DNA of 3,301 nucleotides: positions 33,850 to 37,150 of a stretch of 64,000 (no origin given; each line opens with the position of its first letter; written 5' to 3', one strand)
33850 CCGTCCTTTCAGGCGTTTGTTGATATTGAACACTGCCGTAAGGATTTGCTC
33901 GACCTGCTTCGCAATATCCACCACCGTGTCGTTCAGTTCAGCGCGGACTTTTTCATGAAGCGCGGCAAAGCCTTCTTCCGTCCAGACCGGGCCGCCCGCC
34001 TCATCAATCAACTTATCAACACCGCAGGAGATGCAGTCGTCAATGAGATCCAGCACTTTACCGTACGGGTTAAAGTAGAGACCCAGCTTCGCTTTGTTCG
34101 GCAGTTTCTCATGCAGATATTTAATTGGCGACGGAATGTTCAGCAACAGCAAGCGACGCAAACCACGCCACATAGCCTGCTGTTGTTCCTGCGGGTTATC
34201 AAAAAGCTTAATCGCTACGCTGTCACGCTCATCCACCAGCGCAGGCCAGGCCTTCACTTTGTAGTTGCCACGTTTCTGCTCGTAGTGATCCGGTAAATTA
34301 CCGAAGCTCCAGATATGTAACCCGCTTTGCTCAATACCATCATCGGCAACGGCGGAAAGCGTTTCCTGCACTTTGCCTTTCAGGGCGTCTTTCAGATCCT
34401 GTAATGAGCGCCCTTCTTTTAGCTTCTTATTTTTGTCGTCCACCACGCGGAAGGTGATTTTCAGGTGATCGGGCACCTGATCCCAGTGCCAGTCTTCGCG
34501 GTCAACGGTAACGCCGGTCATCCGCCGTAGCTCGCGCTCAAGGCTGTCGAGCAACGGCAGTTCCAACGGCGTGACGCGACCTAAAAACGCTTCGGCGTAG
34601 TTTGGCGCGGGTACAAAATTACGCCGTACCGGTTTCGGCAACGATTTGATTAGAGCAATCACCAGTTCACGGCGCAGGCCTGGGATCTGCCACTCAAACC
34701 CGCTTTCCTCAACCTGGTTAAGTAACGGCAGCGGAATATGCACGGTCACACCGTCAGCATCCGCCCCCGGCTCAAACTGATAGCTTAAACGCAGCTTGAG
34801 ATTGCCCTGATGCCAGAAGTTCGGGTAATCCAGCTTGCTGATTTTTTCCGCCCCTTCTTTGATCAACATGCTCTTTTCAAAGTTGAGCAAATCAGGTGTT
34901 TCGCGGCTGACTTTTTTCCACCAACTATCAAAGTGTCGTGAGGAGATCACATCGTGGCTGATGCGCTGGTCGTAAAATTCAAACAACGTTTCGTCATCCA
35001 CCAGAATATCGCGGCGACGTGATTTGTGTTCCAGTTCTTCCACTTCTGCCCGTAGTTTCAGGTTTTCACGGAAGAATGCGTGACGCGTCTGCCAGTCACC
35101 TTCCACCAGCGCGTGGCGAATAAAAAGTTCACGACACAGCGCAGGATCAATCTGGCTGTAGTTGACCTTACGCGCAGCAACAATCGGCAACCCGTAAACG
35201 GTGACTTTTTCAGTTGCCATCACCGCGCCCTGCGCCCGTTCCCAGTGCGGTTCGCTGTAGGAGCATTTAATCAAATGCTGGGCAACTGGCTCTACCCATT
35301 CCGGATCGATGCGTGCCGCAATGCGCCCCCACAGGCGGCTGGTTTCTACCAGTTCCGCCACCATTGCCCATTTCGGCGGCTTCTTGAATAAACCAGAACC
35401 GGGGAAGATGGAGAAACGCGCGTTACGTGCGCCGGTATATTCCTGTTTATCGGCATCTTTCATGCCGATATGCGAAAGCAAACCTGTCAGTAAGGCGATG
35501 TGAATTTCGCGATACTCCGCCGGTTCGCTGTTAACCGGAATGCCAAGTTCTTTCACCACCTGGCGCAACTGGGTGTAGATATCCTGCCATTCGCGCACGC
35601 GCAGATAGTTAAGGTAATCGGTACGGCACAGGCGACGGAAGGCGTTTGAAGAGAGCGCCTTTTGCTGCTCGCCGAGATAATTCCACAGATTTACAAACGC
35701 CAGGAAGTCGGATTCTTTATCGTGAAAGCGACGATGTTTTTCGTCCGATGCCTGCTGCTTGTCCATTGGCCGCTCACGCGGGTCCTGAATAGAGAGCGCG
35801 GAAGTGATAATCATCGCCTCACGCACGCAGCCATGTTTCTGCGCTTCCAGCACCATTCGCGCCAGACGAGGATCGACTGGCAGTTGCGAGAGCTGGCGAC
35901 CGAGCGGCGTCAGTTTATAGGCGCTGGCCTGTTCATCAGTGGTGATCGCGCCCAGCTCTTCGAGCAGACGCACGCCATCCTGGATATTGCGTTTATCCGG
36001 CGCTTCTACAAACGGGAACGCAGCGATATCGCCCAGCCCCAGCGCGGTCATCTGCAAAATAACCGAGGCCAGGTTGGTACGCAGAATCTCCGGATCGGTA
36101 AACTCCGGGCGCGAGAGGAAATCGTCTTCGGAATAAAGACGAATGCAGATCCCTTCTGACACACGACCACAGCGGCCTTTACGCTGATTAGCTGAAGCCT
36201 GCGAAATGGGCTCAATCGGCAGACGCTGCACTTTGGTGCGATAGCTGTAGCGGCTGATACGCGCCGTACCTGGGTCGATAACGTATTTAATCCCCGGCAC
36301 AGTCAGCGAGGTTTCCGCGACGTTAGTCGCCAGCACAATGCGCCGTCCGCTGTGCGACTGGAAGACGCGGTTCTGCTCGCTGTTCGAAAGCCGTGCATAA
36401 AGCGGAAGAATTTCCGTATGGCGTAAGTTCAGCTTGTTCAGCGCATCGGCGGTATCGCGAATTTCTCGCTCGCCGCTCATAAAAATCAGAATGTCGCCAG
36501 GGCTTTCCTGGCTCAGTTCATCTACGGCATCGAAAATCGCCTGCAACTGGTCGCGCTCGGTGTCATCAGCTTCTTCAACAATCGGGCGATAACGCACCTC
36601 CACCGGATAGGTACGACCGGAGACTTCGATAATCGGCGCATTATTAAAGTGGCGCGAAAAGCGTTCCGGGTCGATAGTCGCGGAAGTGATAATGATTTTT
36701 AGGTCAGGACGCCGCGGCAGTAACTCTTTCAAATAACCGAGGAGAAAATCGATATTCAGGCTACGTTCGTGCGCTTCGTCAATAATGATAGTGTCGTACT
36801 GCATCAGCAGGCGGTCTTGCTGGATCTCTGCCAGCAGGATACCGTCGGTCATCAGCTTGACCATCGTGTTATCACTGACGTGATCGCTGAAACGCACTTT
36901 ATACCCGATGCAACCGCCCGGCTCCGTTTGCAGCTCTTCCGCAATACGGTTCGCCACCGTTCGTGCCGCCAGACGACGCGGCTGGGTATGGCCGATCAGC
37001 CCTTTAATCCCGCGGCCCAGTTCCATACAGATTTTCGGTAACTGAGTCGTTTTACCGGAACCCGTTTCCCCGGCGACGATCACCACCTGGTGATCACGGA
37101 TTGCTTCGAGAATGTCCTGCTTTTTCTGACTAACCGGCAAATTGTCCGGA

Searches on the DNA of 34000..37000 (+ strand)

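Call 45: search_dna_similar(query=window:34000-37000:+, collection=ecoli_genomes, mode=near, max_rows=30)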
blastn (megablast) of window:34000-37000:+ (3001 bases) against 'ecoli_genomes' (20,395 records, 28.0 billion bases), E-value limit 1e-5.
Records with a match: 5416; places in all: 5417; records where one place covers at least 80% of the query: 5416.
Genomes with a match: 5416 of 5426; with a place that covers at least 80% of the query: 5416. Places per genome that has any: lowest 1, median 1, highest 2. On chromosomes: 5412 places; on plasmids: 5.
Best place of each record, by identity: >=99% 11; 95-99% 7; 90-95% 5394; 80-90% 4.
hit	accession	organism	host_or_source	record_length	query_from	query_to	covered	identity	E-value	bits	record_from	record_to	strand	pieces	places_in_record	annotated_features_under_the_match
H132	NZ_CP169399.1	Escherichia coli strain MFDS1022581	Animal source foods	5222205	1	3001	100%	100.0%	0e+0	5542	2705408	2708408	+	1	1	hrpA: ATP-dependent RNA helicase HrpA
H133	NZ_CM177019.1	Escherichia coli strain RMDEC465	Homo sapiens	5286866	1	3001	100%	99.2%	0e+0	5409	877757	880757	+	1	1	hrpA: ATP-dependent RNA helicase HrpA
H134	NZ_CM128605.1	Escherichia coli strain E200086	Homo sapiens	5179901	1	3001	100%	99.1%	0e+0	5398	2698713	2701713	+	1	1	hrpA: ATP-dependent RNA helicase HrpA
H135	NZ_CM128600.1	Escherichia coli strain E400634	Homo sapiens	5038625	1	3001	100%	99.1%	0e+0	5398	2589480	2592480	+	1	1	hrpA: ATP-dependent RNA helicase HrpA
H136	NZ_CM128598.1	Escherichia coli strain E600003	Homo sapiens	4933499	1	3001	100%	99.1%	0e+0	5398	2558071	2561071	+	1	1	hrpA: ATP-dependent RNA helicase HrpA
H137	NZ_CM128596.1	Escherichia coli strain 100117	Homo sapiens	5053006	1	3001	100%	99.1%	0e+0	5398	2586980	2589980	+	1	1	hrpA: ATP-dependent RNA helicase HrpA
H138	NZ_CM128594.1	Escherichia coli strain 100248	Homo sapiens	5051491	1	3001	100%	99.1%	0e+0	5398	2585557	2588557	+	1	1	hrpA: ATP-dependent RNA helicase HrpA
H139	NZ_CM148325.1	Escherichia coli strain 24A16CRGN010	Homo sapiens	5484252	1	3001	100%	99.1%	0e+0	5398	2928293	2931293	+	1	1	hrpA: ATP-dependent RNA helicase HrpA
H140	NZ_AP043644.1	Escherichia coli strain AST85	Homo sapiens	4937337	1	3001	100%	99.1%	0e+0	5398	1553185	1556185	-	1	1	hrpA: ATP-dependent RNA helicase HrpA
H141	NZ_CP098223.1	Escherichia coli strain Z0117EC0005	Canis lupus familiaris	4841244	1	3001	100%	99.1%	0e+0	5393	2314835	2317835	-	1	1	hrpA: ATP-dependent RNA helicase HrpA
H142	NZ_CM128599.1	Escherichia coli strain E500002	Homo sapiens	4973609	1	3001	100%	99.1%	0e+0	5393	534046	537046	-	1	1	hrpA: ATP-dependent RNA helicase HrpA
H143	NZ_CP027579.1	Escherichia coli strain 2013C-4282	Homo sapiens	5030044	1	3001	100%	98.8%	0e+0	5337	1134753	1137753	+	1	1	hrpA: ATP-dependent RNA helicase HrpA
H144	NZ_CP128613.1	Escherichia coli strain WL297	Homo sapiens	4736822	1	3001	100%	98.8%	0e+0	5337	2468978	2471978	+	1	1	hrpA: ATP-dependent RNA helicase HrpA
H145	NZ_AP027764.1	Escherichia coli strain 2017-02-2CC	Homo sapiens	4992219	1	3001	100%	98.5%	0e+0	5299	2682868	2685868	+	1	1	hrpA: ATP-dependent RNA helicase HrpA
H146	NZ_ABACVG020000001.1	Escherichia coli strain 2020CK-00188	Homo sapiens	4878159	1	3001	100%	98.5%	0e+0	5288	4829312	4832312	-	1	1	hrpA: ATP-dependent RNA helicase HrpA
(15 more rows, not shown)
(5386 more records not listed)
